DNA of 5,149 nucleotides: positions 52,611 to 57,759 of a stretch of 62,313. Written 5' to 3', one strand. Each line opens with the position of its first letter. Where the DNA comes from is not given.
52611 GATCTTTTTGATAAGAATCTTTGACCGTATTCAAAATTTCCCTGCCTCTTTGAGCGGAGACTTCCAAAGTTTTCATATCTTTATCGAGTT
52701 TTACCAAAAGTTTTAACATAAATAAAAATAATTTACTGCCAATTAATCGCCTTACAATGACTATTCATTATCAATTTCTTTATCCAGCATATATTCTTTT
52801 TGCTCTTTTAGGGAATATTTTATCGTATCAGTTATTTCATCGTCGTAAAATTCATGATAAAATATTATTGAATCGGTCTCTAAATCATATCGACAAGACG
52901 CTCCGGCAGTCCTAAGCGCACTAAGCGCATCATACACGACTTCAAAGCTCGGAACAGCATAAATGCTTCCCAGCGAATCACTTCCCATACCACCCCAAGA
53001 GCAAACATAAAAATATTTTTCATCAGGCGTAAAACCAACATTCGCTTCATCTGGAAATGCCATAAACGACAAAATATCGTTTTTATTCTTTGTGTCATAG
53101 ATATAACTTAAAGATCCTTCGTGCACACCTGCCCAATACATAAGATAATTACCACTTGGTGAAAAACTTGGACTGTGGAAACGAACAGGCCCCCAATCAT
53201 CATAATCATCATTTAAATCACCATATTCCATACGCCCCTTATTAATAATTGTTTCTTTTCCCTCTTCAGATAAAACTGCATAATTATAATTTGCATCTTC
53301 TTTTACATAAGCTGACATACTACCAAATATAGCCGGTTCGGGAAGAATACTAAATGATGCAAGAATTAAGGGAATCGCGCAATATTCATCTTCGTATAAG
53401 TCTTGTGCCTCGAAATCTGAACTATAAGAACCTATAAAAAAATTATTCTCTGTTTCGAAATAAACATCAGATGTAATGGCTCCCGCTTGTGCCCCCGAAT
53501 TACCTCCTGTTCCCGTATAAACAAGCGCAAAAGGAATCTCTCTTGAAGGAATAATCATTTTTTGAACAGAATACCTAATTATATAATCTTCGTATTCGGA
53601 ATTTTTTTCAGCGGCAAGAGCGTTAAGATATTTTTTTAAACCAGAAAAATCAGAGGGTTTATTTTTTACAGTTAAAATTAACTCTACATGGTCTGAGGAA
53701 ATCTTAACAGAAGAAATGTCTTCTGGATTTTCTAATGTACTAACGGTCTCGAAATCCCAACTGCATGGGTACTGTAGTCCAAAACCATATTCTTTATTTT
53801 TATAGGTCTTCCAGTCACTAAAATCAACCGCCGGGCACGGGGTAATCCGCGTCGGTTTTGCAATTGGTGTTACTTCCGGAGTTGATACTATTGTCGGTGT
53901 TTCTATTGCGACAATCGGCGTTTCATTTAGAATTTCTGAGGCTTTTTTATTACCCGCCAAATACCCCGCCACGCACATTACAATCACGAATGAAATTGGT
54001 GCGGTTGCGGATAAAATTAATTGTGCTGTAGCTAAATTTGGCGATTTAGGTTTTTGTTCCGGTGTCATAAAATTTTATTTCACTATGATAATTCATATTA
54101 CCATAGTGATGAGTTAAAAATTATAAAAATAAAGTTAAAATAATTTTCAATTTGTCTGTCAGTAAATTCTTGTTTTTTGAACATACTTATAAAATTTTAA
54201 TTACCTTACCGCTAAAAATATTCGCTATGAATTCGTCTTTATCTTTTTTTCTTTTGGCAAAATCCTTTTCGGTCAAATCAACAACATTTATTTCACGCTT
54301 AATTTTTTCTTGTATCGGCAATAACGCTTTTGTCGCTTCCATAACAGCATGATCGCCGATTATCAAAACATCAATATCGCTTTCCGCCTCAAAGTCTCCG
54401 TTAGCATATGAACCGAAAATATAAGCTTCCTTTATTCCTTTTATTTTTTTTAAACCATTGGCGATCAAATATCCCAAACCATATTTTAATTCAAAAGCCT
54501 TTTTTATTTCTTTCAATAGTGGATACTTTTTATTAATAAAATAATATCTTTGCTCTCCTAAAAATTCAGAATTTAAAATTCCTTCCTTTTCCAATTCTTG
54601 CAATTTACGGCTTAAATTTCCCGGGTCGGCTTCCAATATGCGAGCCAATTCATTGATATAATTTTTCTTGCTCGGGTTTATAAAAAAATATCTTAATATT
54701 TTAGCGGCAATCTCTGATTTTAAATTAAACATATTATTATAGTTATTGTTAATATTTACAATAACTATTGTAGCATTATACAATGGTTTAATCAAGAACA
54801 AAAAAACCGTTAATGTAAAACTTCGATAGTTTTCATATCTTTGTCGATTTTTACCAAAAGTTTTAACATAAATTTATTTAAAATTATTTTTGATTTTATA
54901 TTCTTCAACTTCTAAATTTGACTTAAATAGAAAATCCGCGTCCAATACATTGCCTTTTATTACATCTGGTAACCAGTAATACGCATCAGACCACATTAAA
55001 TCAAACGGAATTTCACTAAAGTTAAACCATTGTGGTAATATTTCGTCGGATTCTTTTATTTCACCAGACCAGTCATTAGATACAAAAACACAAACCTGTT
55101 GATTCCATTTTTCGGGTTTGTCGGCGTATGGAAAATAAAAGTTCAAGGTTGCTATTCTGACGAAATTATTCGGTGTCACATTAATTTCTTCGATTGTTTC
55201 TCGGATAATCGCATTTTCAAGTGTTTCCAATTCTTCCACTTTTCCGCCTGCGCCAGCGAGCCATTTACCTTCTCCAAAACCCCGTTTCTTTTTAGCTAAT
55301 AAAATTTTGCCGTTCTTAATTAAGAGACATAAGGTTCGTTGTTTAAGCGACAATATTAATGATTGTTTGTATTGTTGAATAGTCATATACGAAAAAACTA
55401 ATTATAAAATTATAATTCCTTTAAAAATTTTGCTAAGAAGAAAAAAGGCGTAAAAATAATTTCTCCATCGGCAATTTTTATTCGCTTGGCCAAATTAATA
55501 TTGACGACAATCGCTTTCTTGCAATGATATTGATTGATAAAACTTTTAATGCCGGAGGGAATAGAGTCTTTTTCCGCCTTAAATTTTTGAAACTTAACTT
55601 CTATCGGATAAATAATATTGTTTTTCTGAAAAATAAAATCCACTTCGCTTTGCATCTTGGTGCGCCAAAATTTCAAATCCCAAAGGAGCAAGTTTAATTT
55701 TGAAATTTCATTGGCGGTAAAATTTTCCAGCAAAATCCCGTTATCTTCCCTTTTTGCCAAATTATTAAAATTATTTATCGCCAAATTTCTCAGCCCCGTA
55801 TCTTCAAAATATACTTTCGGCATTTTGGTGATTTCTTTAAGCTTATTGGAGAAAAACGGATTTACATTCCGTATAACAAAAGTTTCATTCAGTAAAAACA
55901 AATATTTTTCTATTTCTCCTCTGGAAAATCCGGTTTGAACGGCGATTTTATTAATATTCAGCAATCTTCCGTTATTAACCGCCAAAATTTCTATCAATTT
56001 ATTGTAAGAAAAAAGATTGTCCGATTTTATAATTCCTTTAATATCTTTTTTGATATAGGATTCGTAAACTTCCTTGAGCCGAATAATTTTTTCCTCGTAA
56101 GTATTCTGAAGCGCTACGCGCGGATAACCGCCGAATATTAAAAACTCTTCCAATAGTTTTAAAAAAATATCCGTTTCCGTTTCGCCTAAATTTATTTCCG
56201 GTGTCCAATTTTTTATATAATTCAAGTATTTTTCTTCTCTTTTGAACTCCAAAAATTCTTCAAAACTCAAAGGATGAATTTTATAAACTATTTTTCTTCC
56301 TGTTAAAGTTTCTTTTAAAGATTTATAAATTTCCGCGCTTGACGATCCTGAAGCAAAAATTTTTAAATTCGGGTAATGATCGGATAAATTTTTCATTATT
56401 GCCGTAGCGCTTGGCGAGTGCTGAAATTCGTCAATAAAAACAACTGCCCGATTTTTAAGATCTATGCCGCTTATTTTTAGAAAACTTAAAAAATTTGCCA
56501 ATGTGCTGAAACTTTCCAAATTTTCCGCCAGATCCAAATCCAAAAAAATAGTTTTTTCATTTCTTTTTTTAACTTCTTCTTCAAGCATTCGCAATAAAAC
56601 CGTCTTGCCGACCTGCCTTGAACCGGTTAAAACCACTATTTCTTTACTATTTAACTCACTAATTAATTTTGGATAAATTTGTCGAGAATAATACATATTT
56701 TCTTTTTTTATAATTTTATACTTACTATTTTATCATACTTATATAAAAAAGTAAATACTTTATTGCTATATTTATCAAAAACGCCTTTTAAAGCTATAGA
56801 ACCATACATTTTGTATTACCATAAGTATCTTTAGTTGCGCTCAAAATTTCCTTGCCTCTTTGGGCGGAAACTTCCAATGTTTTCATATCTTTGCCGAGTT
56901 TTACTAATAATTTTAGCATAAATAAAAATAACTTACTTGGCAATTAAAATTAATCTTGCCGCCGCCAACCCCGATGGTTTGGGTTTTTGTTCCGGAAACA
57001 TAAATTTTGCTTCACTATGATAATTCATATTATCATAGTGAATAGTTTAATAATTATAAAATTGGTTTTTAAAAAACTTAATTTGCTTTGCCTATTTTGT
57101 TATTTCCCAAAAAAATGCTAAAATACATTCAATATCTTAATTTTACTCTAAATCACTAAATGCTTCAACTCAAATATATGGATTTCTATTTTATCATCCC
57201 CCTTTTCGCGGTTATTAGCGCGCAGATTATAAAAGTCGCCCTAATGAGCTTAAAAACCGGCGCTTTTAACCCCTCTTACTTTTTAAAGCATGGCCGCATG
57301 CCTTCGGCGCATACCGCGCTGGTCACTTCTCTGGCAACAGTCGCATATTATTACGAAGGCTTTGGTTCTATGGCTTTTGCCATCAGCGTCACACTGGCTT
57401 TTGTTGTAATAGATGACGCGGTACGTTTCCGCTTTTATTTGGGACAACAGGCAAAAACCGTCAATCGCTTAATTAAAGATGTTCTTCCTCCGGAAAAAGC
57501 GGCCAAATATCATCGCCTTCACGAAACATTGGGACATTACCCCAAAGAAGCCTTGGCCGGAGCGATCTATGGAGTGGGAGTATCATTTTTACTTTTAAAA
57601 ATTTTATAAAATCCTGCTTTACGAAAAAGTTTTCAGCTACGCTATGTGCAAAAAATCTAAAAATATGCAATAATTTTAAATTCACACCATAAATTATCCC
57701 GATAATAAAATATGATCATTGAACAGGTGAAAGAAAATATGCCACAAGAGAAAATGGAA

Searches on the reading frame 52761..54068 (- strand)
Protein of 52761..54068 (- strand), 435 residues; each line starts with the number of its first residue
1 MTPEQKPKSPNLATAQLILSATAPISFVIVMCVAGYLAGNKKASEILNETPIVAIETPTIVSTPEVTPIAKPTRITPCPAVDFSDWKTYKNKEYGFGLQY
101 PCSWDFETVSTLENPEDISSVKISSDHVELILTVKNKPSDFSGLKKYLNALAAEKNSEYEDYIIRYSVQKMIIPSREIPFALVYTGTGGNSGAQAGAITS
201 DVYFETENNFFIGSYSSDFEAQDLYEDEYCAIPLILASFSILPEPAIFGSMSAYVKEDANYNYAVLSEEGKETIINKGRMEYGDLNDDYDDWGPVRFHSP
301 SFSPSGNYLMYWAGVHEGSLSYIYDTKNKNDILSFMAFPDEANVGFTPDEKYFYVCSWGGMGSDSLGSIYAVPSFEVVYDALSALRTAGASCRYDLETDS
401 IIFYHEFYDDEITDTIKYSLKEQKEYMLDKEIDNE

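Call 24: search_protein_families(library=pfam, proteins=[window:52761-54068:-], max_evalue=0.01)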
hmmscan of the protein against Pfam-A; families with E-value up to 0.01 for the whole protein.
window:52761-54068:- (435 aa): 0 families

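Call 52: search_protein_families(library=phrogs, proteins=[window:52761-54068:-], max_evalue=0.001)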
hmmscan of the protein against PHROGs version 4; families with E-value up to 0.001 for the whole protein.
window:52761-54068:- (435 aa): 0 families

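Call 53: search_protein_families(library=ncbifam, proteins=[window:52761-54068:-], max_evalue=0.001)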
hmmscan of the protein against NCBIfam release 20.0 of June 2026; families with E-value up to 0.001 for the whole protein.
window:52761-54068:- (435 aa): 0 families

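Call 82: search_protein_families(library=pfam, proteins=[L172:8322-9419:+, L172:17032-17535:+], max_evalue=0.01)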
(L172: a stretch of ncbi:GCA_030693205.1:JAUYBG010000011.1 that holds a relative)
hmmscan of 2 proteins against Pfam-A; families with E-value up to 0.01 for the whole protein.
L172:8322-9419:+ (365 aa): 3 families
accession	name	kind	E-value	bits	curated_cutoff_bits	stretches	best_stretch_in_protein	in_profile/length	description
PF18933.6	PsbP_2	-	6.5e-12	46.3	27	2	212-362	37-183/184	PsbP-like protein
PF01789.22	PsbP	-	0.0004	20.9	23.5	0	74-111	2-39/155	PsbP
PF00938.23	Lipoprotein_3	-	0.00045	20.2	22.7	0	107-153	107-153/236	Lipoprotein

L172:17032-17535:+ (167 aa): 1 family
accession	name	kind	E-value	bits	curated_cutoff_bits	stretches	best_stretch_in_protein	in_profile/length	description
PF10543.14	ORF6N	-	5.5e-31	107.1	27.8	1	9-93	2-85/86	ORF6N domain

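Call 99: search_protein_families(library=padloc, proteins=[L174:10406-11383:+, L174:11460-12995:+, L172:17032-17535:+], max_evalue=0.00001)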
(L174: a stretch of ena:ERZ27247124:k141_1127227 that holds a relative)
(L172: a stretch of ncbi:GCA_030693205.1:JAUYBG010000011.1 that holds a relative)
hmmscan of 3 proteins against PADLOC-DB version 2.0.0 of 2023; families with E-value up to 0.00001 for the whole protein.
L174:10406-11383:+ (325 aa): 0 families

L174:11460-12995:+ (511 aa): 2 families
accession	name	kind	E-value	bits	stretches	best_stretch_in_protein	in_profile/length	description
PDLC05053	PDC-S62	-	1.8e-18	64.4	1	5-145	8-145/566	-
PDLC02850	DpdE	-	3.1e-09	33.2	1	7-103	8-102/1282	DpdE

L172:17032-17535:+ (167 aa): 3 families
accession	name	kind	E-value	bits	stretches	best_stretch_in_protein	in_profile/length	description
PDLC04856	PDC-S05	-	5.1e-56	187.2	1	2-163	8-175/177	-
PDLC04869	PDC-S05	-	1.6e-53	179.9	1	3-147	14-165/306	-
PDLC04849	PDC-S05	-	3e-39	132.6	1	4-152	8-153/183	-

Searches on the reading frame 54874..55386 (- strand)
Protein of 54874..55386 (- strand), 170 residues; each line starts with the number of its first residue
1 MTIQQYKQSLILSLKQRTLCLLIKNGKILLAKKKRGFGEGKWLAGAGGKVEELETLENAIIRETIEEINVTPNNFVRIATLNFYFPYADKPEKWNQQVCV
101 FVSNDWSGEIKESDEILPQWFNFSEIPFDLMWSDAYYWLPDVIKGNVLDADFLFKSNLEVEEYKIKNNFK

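Call 24: search_protein_families(library=pfam, proteins=[window:54874-55386:-], max_evalue=0.01)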
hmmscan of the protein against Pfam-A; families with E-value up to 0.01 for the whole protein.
window:54874-55386:- (170 aa): 1 family
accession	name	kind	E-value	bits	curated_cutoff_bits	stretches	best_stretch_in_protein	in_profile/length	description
PF00293.34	NUDIX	-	5.8e-15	55.9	21.1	1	19-141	6-133/134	NUDIX domain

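Call 99: search_protein_families(library=padloc, proteins=[window:54874-55386:-], max_evalue=0.00001)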
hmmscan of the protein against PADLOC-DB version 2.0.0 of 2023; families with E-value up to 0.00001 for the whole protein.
window:54874-55386:- (170 aa): 1 family
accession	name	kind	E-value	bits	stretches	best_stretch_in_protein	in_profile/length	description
PDLC04899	PDC-S07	-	4.5e-09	34.1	1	21-127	13-113/135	-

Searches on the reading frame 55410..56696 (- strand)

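Call 24: search_protein_families(library=pfam, proteins=[window:55410-56696:-], max_evalue=0.01)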
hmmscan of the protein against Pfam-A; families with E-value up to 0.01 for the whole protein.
window:55410-56696:- (428 aa): 7 families
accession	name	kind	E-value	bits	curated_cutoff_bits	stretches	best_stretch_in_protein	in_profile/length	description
PF13635.12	DUF4143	-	1.6e-32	112.9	28.1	1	217-369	2-159/160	Domain of unknown function (DUF4143)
PF13173.12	AAA_14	-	4.1e-28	98.4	27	1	18-149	2-129/129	AAA domain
PF01637.24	ATPase_2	-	8.3e-07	29.5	33.2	1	13-54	15-56/225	ATPase domain predominantly from Archaea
PF13401.12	AAA_22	-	1.2e-05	26.1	27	1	17-63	4-50/130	AAA domain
PF20720.3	nSTAND3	-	0.00032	20.9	27.2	1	2-52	1-51/155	Novel STAND NTPase 3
PF14516.12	AAA_35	-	0.00081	18.7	27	1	20-73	33-85/331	AAA-like domain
PF13191.12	AAA_16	-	0.0012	19.8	32.6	0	17-59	23-63/167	AAA ATPase domain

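Call 99: search_protein_families(library=padloc, proteins=[window:55410-56696:-], max_evalue=0.00001)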
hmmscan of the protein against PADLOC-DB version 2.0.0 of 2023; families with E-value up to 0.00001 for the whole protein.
window:55410-56696:- (428 aa): 7 families
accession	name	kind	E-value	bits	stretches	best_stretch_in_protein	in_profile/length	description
PDLC04789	PDC-S01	-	1.9e-83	278.6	1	1-399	1-365/375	-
PDLC04790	PDC-S01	-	9.1e-56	187.3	1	2-374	11-372/422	-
PDLC04787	PDC-S01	-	4.9e-50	168.6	1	2-371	10-359/412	-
PDLC04788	PDC-S01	-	8.9e-44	148.1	1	17-421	18-434/448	-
PDLC04786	PDC-S01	-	2.5e-39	133.3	1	1-422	1-430/439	-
PDLC04791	PDC-S01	-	6.6e-32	108.7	2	176-399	152-376/395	-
PDLC04792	PDC-S01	-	1e-28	98.2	1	10-422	9-431/452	-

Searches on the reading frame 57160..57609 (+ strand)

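Call 24: search_protein_families(library=pfam, proteins=[window:57160-57609:+], max_evalue=0.01)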
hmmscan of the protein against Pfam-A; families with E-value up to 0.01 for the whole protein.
window:57160-57609:+ (149 aa): 2 families
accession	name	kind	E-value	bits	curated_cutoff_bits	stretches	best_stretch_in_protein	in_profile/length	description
PF02681.20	DUF212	-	3.7e-34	118.1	26.5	1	9-139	4-124/126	Divergent PAP2 family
PF01569.27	PAP2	-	0.0053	16.9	27.2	0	43-83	47-92/130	PAP2 superfamily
